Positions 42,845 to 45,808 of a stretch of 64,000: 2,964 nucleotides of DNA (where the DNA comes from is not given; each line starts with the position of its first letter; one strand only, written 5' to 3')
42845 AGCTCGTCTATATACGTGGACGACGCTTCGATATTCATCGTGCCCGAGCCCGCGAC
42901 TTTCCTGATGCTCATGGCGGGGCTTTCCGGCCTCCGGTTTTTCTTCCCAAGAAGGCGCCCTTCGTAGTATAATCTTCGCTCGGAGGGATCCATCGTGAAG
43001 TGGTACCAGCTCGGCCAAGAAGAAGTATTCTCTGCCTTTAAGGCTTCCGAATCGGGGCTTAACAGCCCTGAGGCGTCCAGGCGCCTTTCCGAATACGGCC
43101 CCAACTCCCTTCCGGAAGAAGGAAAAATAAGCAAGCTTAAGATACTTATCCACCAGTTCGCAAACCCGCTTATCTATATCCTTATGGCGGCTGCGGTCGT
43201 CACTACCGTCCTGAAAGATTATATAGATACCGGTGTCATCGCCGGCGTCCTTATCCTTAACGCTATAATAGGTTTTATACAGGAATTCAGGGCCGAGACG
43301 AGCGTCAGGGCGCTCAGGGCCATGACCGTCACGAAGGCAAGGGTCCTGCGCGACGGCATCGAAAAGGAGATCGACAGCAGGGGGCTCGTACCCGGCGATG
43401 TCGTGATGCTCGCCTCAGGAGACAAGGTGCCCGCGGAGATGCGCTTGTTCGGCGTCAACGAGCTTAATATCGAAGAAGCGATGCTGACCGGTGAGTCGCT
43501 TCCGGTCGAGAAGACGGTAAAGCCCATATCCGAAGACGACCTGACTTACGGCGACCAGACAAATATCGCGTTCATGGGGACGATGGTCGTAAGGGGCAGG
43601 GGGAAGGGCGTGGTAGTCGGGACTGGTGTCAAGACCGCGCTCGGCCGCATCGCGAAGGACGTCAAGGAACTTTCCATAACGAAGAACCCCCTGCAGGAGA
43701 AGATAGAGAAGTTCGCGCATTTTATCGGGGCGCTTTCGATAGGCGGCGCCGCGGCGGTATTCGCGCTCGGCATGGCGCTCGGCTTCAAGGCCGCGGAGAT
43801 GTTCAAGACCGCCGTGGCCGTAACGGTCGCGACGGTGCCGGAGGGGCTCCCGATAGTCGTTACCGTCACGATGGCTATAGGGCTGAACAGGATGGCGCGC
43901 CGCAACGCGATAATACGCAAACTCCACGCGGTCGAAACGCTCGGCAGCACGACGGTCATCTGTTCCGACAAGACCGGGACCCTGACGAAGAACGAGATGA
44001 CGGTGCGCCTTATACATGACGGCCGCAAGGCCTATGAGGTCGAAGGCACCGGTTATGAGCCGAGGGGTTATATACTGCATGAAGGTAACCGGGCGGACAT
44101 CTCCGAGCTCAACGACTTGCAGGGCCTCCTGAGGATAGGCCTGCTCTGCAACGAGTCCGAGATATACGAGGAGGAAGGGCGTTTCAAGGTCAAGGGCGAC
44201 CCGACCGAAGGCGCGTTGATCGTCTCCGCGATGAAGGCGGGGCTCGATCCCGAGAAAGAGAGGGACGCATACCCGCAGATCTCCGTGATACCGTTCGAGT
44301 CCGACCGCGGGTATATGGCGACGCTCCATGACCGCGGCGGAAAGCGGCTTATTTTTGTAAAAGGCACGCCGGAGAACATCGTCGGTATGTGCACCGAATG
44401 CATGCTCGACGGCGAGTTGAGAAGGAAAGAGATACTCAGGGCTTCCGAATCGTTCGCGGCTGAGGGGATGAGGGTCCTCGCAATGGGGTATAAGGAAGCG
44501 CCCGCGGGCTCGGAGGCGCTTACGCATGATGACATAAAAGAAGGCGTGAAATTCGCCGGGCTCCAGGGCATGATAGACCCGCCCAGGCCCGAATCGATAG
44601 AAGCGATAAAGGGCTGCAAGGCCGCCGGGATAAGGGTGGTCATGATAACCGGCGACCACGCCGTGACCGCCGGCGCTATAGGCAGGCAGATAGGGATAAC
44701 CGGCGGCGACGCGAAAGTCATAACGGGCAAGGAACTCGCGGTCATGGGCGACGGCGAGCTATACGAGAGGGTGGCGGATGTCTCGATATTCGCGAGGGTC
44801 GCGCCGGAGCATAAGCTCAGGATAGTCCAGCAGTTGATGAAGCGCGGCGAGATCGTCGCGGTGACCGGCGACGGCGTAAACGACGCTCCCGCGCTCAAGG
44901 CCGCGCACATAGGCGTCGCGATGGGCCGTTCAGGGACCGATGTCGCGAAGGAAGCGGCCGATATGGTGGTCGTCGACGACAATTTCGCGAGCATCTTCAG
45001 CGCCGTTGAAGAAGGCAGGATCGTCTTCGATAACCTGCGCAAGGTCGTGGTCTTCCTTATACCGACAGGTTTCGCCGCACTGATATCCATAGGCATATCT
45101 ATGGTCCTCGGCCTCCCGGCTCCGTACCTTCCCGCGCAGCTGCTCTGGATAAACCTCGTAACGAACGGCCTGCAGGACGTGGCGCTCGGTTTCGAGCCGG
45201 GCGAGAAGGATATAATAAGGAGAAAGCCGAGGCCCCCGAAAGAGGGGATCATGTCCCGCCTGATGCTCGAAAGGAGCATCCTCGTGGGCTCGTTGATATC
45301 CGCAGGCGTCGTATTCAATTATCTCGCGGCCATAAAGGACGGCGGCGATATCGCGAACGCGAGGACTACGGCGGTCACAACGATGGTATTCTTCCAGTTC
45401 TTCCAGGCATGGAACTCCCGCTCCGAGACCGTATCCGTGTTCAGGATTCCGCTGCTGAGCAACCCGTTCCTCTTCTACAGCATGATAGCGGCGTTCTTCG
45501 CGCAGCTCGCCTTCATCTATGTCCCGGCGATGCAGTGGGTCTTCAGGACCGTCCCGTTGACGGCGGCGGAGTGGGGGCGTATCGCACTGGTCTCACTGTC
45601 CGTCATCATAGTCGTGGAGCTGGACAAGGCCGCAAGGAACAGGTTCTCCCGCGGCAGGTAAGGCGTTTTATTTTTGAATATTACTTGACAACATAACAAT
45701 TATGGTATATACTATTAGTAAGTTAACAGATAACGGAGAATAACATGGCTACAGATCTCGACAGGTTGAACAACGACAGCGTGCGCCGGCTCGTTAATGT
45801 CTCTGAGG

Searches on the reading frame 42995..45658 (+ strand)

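Call 76: search_protein_families(library=pfam, proteins=[window:42995-45658:+], max_evalue=0.0001)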
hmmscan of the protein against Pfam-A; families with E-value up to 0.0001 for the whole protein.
window:42995-45658:+ (888 aa): 7 families
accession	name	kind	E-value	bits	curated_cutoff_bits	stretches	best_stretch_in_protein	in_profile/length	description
PF00689.26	Cation_ATPase_C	-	7.7e-49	166.3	27.3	1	708-879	1-174/175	Cation transporting ATPase, C-terminus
PF00122.25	E1-E2_ATPase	-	1.6e-48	165.1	28.1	1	110-303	2-181/181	E1-E2 ATPase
PF00690.31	Cation_ATPase_N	-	8.8e-20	70.6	20.4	1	3-69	1-68/69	Cation transporter/ATPase, N-terminus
PF13246.12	Cation_ATPase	-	1.2e-19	70.5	21.7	1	384-468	2-90/91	Cation transport ATPase (P-type)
PF00702.32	Hydrolase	-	1.1e-17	65.5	26.4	1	507-638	74-191/191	haloacid dehalogenase-like hydrolase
PF08282.18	Hydrolase_3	-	2.5e-07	31.1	20.9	1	611-667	196-251/255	haloacid dehalogenase-like hydrolase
PF12710.13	HAD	-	7.8e-06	26.9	27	1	524-635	78-189/189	haloacid dehalogenase-like hydrolase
